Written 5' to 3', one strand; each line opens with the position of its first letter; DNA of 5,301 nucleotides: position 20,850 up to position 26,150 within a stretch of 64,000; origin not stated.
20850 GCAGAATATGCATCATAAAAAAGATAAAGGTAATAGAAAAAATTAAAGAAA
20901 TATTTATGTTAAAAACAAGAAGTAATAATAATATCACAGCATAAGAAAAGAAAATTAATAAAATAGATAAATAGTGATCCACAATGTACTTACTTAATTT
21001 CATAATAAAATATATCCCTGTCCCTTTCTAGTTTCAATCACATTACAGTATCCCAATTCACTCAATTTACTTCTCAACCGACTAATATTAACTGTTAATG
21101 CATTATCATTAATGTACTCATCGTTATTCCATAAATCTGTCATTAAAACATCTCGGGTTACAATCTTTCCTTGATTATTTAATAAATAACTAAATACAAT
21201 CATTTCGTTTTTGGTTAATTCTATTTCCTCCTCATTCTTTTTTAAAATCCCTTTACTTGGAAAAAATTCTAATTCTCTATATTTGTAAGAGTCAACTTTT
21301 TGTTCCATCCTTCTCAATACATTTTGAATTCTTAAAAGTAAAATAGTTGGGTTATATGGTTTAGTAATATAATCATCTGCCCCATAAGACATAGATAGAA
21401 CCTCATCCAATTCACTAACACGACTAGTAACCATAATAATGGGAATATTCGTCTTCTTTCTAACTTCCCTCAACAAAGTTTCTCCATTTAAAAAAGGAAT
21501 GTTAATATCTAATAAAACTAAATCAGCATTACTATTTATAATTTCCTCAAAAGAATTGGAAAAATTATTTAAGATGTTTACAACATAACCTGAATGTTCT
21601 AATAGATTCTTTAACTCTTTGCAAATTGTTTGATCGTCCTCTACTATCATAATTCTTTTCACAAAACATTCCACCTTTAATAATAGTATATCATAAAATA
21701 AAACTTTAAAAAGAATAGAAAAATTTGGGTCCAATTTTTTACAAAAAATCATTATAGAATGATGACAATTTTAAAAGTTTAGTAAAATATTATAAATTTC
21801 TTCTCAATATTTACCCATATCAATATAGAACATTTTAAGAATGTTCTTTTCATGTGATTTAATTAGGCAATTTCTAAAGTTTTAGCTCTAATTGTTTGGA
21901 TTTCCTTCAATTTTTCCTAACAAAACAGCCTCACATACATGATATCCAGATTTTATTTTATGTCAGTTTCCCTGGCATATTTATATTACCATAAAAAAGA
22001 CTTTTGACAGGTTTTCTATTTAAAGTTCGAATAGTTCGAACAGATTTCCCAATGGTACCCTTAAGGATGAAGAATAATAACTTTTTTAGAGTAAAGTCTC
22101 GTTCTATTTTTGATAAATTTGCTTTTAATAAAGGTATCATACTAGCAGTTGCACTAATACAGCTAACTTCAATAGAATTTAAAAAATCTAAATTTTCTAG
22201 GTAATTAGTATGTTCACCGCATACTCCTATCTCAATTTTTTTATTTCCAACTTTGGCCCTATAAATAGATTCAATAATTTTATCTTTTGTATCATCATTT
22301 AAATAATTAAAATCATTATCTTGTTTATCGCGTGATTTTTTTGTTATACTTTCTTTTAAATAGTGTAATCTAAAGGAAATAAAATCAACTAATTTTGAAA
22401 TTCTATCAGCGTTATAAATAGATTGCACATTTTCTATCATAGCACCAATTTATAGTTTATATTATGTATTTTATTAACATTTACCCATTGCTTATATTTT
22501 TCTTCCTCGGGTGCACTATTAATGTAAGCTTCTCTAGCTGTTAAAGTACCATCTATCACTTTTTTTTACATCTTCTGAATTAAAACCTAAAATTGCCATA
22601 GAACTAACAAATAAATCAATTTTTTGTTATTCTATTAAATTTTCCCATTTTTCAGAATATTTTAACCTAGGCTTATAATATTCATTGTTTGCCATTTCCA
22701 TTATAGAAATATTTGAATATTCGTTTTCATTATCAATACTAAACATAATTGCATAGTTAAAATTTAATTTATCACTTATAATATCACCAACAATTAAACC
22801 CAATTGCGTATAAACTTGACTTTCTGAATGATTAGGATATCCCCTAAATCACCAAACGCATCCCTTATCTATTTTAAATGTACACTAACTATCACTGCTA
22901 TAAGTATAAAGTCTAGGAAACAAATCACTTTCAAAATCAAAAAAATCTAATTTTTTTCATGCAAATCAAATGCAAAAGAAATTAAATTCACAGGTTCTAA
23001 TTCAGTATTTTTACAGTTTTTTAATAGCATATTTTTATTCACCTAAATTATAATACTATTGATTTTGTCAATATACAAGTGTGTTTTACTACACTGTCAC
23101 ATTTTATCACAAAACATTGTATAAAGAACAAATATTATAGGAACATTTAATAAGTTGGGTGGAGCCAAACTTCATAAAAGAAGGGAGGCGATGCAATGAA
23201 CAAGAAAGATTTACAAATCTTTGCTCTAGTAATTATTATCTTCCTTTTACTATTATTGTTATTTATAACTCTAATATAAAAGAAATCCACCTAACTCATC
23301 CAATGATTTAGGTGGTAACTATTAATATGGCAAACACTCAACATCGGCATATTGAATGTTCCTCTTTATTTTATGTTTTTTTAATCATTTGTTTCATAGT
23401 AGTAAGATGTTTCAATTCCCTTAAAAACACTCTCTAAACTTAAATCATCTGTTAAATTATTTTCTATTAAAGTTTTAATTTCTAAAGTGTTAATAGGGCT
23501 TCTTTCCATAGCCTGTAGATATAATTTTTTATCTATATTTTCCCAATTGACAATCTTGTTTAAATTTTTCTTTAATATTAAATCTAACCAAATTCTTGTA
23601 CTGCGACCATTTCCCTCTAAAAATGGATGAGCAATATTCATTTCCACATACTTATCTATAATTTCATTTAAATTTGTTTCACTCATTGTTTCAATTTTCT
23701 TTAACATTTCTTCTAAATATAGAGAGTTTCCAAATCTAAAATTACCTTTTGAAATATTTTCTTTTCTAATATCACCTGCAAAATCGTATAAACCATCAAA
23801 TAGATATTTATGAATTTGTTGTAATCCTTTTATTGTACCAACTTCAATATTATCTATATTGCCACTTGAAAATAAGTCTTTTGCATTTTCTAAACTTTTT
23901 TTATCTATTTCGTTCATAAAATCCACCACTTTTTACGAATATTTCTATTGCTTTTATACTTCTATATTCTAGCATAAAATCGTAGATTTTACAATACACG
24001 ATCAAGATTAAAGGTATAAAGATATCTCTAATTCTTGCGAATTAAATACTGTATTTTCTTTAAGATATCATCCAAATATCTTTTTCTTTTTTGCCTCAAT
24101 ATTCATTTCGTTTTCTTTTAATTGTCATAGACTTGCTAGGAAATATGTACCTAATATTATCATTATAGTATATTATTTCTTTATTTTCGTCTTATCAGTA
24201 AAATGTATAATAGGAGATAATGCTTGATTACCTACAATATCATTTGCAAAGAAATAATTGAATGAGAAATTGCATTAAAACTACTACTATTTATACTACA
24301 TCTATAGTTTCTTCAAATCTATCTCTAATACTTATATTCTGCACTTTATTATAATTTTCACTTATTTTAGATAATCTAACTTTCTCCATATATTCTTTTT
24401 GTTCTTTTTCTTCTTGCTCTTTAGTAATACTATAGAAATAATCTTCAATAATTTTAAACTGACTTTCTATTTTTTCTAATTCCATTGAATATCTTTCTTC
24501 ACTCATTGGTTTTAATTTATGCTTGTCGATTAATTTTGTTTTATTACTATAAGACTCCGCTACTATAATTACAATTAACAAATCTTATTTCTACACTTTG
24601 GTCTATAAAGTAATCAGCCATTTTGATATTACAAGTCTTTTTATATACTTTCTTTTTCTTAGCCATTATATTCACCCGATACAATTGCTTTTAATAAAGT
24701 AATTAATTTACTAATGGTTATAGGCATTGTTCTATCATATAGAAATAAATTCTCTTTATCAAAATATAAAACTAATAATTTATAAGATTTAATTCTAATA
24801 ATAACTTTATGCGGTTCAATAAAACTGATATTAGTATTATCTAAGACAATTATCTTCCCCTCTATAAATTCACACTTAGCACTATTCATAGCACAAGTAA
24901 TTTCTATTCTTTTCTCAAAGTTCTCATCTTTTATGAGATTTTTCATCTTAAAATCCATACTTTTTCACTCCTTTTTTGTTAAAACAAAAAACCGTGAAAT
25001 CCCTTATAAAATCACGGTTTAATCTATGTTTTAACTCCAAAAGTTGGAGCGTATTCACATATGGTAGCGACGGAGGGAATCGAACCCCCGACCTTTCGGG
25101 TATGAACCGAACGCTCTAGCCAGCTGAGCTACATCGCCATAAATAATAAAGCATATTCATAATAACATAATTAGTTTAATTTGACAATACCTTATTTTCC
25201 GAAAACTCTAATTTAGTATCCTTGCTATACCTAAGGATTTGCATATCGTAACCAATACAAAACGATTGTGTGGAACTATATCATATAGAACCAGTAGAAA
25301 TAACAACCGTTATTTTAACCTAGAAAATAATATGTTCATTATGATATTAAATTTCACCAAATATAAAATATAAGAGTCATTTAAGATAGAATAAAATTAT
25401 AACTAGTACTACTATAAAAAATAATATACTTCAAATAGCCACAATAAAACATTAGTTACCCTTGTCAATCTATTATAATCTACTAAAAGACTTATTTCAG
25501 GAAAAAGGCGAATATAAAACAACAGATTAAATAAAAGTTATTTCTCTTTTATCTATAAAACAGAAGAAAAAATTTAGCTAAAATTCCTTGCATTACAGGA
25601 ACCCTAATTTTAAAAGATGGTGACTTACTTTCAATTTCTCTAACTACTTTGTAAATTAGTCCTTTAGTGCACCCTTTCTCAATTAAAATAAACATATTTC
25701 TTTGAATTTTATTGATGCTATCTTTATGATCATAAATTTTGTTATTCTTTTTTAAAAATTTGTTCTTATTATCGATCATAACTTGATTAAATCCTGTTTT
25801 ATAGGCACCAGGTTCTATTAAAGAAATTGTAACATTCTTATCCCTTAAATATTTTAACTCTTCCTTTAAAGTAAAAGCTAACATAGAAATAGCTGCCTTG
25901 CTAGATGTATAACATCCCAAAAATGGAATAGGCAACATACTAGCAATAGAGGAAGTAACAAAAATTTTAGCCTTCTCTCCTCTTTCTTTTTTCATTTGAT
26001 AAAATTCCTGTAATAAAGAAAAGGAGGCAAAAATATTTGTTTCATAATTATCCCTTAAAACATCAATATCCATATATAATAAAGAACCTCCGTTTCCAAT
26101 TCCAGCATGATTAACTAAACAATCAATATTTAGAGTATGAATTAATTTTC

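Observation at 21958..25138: Decayed mini-islet next to tRNA(CAU): a class-III-like Fic protein, a multiply frameshifted ~360-codon gene, two tiny unknown ORFs and a strongly signalled 27-aa hydrophobic peptide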

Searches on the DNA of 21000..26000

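Call 7: search_rna_families(source=window, start=21000, end=26000, threshold=evalue, max_evalue=1)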
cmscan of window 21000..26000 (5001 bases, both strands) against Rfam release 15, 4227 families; matches with E-value up to 1: 1.
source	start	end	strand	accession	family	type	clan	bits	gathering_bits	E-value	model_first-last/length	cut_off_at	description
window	25065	25138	-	RF00005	tRNA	Gene; tRNA;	CL00001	67.5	29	1.2e-13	1-71/71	no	tRNA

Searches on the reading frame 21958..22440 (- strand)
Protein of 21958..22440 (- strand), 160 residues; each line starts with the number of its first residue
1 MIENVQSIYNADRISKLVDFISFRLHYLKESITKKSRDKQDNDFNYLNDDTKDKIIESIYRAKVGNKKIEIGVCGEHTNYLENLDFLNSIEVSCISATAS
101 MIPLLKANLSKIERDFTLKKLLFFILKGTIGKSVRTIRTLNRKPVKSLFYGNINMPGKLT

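Call 6: search_protein_families(library=pfam, max_evalue=1, proteins=[window:21958-22440:-])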
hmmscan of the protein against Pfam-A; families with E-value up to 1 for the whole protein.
window:21958-22440:- (160 aa): 3 families
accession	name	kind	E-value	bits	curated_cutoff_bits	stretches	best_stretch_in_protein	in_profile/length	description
PF02896.24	PEP-utilizers_C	-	2.9e-08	33.7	22.8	1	1-113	180-292/293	PEP-utilising enzyme, PEP-binding domain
PF16161.11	DUF4867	-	0.011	15.7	28.7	1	53-129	49-124/201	Domain of unknown function (DUF4867)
PF11882.13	DUF3402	-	0.05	13.3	25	1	3-106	78-179/454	Domain of unknown function (DUF3402)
